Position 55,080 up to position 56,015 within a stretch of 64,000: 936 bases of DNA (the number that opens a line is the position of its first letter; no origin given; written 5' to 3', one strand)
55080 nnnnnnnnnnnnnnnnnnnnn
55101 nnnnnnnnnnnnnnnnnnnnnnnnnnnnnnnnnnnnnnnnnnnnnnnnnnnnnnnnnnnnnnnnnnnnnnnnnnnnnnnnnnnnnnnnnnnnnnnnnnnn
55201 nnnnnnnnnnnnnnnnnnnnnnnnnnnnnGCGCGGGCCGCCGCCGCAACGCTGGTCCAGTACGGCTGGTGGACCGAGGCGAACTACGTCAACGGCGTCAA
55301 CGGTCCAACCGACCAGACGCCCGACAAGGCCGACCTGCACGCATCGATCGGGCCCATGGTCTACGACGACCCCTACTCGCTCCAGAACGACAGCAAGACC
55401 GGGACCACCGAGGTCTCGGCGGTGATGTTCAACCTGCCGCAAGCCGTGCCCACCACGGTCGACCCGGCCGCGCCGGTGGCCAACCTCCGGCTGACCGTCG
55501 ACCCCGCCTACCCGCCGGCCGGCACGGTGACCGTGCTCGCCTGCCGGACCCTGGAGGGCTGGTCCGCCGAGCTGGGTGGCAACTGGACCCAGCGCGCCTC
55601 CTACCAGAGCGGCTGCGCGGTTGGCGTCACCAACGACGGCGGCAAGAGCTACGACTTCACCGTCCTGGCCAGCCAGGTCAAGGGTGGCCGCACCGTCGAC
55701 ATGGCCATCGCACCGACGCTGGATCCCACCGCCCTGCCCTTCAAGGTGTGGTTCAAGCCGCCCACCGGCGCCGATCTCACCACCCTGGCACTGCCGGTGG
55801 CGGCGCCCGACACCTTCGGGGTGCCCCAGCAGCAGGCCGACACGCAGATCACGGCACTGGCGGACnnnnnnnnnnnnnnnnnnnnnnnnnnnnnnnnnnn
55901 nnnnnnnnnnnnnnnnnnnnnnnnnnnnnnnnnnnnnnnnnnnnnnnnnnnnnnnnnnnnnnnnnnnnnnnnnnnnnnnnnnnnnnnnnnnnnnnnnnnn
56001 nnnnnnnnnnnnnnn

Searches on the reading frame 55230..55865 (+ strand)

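Call 92: search_protein_families(library=ncbifam, proteins=[window:55230-55865:+], max_evalue=10)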
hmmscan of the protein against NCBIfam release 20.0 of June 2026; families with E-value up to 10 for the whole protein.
window:55230-55865:+ (212 aa): 0 families

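Call 93: search_protein_families(library=pfam, proteins=[window:55230-55865:+], max_evalue=10)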
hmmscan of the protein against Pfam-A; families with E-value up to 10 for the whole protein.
window:55230-55865:+ (212 aa): 1 family
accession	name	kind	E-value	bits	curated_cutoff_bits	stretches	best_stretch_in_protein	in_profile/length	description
PF07619.16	DUF1581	-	0.15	12.7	27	1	80-113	40-71/84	Protein of unknown function (DUF1581)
